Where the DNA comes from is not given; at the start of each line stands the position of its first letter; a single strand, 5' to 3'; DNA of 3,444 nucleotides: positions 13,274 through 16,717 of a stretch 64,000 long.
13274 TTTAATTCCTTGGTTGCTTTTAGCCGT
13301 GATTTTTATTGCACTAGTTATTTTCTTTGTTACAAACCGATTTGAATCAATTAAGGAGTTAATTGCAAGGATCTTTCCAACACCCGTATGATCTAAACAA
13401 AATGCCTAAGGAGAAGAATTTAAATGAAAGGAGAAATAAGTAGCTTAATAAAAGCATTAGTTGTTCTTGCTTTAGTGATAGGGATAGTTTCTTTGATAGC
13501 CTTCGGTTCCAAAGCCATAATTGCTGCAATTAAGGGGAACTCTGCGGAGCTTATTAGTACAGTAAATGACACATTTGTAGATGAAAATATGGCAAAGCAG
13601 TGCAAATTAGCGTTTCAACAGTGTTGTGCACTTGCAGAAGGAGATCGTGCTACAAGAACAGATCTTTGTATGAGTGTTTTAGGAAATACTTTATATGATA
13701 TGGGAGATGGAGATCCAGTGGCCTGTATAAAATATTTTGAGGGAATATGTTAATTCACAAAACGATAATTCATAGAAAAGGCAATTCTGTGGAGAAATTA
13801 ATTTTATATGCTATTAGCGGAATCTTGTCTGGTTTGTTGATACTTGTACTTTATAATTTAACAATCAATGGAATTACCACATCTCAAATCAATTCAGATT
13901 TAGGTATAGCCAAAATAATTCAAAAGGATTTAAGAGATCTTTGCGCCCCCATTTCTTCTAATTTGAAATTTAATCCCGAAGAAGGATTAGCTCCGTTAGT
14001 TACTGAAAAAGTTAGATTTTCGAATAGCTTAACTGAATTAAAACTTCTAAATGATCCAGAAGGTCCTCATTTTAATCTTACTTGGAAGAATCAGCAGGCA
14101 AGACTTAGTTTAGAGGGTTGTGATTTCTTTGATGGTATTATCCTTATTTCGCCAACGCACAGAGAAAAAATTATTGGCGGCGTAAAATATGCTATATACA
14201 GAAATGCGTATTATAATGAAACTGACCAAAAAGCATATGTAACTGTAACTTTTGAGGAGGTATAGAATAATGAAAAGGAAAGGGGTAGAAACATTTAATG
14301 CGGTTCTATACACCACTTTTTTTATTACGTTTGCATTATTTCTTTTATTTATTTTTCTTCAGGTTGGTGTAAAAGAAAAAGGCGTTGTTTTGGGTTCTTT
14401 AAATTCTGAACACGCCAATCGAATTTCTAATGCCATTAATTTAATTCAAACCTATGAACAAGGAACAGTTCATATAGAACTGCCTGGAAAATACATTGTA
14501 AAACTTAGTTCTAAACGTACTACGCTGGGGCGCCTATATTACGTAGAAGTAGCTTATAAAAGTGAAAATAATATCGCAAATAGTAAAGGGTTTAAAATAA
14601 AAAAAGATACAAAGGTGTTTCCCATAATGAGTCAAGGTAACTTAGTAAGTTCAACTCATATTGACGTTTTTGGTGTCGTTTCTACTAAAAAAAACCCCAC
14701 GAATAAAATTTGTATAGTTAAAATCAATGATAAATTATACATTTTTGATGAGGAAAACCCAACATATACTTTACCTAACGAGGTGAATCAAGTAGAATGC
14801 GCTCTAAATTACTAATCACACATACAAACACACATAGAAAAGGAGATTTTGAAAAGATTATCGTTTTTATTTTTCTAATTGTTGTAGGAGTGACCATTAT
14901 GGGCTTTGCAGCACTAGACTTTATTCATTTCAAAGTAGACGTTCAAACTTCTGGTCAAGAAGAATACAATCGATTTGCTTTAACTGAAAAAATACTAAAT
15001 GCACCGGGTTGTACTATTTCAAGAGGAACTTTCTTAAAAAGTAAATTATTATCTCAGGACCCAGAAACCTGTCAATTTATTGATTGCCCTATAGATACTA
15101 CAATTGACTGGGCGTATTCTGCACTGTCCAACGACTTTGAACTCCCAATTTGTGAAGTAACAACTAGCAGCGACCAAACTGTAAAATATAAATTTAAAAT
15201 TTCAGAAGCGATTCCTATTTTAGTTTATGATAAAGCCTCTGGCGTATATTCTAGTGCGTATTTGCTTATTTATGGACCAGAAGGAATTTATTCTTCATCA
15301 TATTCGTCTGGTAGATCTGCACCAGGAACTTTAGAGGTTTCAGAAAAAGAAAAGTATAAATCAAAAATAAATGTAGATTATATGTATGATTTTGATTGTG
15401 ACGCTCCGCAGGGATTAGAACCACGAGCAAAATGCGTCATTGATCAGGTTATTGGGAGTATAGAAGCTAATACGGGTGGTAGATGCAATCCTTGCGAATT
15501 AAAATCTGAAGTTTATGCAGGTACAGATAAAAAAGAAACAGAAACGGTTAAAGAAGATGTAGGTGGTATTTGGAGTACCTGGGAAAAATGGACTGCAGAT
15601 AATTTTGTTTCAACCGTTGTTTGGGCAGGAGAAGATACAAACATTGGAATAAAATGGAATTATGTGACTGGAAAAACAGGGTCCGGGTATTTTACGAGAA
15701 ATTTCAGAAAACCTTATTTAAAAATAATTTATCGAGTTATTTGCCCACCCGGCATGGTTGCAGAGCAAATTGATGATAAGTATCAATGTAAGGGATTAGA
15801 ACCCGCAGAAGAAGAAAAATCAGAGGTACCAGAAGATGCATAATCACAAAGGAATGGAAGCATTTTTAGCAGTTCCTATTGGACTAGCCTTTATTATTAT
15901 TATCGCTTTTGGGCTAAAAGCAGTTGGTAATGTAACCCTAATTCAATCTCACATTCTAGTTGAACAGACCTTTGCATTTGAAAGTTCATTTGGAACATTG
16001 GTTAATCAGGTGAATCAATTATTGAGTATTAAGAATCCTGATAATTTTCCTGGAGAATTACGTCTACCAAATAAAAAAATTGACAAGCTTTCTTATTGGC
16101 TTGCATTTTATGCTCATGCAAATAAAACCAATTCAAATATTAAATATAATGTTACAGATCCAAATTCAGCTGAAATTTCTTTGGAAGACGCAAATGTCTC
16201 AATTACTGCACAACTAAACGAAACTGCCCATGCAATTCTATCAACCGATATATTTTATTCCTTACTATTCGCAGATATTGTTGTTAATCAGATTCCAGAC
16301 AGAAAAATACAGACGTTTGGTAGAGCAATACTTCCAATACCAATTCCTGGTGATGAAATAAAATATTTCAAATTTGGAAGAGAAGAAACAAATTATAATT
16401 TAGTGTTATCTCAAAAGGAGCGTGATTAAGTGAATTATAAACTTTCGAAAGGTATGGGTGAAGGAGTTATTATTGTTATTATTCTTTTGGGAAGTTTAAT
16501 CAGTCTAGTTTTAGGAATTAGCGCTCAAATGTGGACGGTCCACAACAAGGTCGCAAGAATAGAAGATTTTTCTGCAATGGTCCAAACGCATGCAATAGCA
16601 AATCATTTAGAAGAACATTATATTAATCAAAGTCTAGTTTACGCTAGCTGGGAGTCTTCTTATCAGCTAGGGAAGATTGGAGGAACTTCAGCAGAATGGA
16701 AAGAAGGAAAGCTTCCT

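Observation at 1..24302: Pilus locus A: oversized intein-laden ATPase, two ~690-aa platform paralogues and at least 13 pilin-like genes of one signal class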

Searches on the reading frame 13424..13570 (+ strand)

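Call 41: search_protein_families(library=pfam, proteins=[window:13424-13570:+], max_evalue=10)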
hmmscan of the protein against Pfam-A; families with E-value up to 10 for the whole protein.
seq(49 aa): 1 family
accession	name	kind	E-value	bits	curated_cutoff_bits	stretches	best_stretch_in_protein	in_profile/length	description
PF19607.4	DUF6112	-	0.11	12.8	25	1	3-41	14-52/88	Family of unknown function (DUF6112)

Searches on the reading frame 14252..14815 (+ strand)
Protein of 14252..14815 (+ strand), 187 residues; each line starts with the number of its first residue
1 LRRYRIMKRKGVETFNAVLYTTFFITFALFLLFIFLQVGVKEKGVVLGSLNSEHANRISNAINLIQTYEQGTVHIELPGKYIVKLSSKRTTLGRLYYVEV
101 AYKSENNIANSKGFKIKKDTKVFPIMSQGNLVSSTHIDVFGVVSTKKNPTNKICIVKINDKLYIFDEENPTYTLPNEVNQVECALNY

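Call 6: search_protein_families(library=pfam, proteins=[window:14252-14815:+], max_evalue=0.01)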
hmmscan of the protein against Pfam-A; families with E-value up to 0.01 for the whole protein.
window:14252-14815:+ (187 aa): 0 families

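Call 55: find_homologous_proteins(query=window:14270-14815:+, max_evalue=0.001)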
Query window:14270-14815:+ (181 aa): 2 proteins with E <= 0.001 among 47 candidates.
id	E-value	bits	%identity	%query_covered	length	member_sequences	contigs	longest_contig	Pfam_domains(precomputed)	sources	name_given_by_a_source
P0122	2.2e-112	390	100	100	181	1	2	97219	-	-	-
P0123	4.7e-46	175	51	94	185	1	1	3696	-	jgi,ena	-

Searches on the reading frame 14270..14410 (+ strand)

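Call 41: search_protein_families(library=pfam, proteins=[window:14270-14410:+], max_evalue=10)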
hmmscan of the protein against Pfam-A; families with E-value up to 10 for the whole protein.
seq(47 aa): 1 family
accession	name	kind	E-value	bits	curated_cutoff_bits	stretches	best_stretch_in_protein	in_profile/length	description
PF21976.1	SMIM43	-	0.049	14.1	27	1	9-36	5-31/63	Small integral membrane protein 43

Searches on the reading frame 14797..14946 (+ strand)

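Call 41: search_protein_families(library=pfam, proteins=[window:14797-14946:+], max_evalue=10)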
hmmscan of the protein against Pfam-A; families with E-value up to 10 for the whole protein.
seq(50 aa): 2 families
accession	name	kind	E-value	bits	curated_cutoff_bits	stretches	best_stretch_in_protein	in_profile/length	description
PF02238.20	COX7a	-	0.1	13.5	22.1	1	8-36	14-42/53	Cytochrome c oxidase subunit VII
PF13067.11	DUF3930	-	1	9.6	25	1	22-43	27-48/51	Protein of unknown function (DUF3930)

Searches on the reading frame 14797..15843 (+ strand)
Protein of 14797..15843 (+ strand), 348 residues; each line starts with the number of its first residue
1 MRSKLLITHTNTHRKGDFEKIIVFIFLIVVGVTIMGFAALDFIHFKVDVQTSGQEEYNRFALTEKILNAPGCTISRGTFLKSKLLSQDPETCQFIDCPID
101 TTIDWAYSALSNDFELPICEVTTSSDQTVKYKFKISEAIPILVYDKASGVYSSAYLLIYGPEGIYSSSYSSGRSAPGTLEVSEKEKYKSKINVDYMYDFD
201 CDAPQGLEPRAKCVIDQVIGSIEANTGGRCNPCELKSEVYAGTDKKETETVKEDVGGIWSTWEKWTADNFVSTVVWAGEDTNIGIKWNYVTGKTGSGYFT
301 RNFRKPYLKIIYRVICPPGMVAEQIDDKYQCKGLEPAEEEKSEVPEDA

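Call 6: search_protein_families(library=pfam, proteins=[window:14797-15843:+], max_evalue=0.01)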
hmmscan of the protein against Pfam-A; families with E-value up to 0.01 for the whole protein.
window:14797-15843:+ (348 aa): 0 families

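Call 38: search_protein_families(library=ncbifam, proteins=[window:14797-15843:+], max_evalue=0.01)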
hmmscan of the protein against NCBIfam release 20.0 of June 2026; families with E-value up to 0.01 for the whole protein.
window:14797-15843:+ (348 aa): 0 families

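Call 85: find_related_loci(query=A4, collection=metagenome_contigs, flank=10000)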
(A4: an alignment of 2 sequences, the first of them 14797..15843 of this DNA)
Query A4 (348 aa) in metagenome_contigs; peptide patterns used: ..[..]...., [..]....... (x = any residue, [..] = any of these).
251 stretches matched a pattern, but none encodes a relative of the query by tblastn (E <= 1e-3).

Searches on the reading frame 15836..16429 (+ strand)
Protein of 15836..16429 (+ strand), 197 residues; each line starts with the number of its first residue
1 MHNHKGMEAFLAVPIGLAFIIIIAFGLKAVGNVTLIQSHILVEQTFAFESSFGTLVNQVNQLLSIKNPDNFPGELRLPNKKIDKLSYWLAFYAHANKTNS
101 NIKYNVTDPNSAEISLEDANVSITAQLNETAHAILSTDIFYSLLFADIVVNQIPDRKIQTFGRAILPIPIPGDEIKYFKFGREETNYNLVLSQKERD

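Call 11: search_protein_families(library=pfam, proteins=[window:15836-16429:+], max_evalue=0.01)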
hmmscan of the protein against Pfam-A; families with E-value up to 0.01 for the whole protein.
window:15836-16429:+ (197 aa): 0 families

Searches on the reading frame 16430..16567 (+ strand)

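Call 41: search_protein_families(library=pfam, proteins=[window:16430-16567:+], max_evalue=10)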
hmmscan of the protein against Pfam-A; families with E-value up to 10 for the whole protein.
seq(46 aa): 1 family
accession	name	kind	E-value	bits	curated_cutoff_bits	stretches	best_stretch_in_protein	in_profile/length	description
PF14150.11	YesK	-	0.046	14.3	25.2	1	7-29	55-77/81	YesK-like protein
